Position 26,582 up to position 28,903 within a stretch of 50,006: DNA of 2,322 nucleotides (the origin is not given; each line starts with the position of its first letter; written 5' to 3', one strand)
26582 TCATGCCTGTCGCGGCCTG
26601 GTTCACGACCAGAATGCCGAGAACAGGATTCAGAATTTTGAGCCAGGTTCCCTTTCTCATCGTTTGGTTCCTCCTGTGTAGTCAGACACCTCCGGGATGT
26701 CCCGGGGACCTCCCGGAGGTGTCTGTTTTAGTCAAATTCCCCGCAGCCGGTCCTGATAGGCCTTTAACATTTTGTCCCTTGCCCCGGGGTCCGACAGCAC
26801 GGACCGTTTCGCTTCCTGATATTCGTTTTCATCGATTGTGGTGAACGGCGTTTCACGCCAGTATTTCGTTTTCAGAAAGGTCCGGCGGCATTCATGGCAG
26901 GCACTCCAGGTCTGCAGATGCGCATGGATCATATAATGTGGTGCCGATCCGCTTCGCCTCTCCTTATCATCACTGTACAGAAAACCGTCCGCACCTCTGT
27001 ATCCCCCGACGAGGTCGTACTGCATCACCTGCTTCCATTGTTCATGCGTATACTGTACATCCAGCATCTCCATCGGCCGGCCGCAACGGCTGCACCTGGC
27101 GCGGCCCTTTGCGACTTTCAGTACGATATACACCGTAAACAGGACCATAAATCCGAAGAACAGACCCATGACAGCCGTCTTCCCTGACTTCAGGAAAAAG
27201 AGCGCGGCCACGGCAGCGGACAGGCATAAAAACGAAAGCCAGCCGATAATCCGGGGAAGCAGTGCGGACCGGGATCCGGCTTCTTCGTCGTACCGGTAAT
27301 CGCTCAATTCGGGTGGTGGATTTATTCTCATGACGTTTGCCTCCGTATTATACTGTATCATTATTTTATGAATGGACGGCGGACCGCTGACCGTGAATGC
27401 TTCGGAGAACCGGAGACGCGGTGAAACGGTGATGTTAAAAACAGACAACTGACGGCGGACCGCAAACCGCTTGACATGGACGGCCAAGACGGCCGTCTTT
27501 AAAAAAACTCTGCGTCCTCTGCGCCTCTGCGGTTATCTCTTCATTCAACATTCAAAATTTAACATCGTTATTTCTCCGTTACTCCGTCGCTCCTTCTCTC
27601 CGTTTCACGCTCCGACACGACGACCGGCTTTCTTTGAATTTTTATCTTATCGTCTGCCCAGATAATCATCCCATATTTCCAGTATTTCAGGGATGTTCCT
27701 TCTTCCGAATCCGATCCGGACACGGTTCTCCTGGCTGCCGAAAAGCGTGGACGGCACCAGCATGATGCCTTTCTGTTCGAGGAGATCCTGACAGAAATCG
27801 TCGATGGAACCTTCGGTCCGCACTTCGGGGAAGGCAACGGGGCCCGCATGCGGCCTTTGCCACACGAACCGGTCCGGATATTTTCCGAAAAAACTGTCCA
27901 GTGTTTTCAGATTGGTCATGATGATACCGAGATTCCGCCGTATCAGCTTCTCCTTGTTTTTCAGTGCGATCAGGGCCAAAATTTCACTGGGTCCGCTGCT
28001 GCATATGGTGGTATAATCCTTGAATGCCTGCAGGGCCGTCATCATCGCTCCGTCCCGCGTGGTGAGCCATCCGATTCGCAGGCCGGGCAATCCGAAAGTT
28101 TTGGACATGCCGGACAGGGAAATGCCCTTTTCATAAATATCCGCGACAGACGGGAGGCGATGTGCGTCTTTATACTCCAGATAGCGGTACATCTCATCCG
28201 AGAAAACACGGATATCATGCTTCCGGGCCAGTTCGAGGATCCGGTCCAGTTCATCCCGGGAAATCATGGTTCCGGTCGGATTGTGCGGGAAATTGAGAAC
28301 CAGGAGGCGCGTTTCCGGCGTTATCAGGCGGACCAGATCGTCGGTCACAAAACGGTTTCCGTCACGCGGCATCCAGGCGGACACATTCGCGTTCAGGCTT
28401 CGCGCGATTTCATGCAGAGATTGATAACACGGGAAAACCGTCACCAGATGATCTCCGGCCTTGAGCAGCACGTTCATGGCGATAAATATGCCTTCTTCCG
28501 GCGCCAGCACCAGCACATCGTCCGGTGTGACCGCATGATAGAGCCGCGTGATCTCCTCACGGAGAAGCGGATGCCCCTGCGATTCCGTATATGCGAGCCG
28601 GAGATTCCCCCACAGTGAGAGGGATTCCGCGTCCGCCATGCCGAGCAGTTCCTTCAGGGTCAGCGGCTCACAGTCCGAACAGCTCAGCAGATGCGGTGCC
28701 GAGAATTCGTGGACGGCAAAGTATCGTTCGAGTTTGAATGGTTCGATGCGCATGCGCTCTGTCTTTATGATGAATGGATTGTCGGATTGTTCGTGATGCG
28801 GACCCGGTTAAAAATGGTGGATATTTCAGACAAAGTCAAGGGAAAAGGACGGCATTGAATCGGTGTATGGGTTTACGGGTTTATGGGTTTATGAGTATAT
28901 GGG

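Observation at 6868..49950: Undescribed high-density modular mosaic repeat family with ~35-bp imperfect terminal inverted repeats (at least 9 copies in 50 kb)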

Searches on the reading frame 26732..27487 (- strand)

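Call 45: search_protein_families(library=pfam, proteins=[window:26732-27487:-], max_evalue=0.01)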
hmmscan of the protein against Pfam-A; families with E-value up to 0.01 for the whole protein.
window:26732-27487:- (251 aa): 1 family
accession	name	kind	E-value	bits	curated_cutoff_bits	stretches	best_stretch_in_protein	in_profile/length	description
PF07291.16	MauE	-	0.00056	20.7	27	1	72-137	35-103/128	Methylamine utilisation protein MauE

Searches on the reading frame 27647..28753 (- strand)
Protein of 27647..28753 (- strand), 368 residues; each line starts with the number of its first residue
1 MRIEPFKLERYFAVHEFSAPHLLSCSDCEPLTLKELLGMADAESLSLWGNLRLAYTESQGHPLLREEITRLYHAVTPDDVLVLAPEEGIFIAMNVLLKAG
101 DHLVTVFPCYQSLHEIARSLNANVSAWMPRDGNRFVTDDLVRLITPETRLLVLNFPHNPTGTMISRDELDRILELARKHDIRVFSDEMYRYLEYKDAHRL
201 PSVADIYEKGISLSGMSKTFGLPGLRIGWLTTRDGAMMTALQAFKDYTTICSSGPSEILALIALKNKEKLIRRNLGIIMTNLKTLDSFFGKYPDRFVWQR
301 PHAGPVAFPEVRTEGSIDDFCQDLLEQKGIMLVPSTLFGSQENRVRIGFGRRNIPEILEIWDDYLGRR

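Call 16: search_protein_families(library=pfam, proteins=[window:27647-28753:-])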
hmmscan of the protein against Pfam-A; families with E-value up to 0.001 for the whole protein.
window:27647-28753:- (368 aa): 4 families
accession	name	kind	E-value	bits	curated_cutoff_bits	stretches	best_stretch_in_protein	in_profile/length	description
PF00155.27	Aminotran_1_2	-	1.9e-38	133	19.7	1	50-349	33-346/361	Aminotransferase class I and II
PF04864.19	Alliinase_C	-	1.6e-05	24.5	22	1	102-272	98-248/363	Allinase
PF00266.25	Aminotran_5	-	0.00018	21.1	21.5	1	65-186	49-175/371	Aminotransferase class-V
PF01053.26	Cys_Met_Meta_PP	-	0.00037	19.6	27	1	88-187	79-174/381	Cys/Met metabolism PLP-dependent enzyme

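Call 89: find_encoding_contigs(protein=window:27647-28753:-, flank=10000, max_places=4)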
Protein window:27647-28753:- (368 aa): 1 contig read that carries it; 1 place shown.
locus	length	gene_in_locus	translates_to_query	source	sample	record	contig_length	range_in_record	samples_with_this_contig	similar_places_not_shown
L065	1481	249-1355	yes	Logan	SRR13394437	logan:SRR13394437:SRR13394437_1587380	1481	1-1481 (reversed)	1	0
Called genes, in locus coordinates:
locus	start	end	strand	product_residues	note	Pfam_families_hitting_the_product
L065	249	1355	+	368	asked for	PF00155:Aminotran_1_2, PF04864:Alliinase_C (faint)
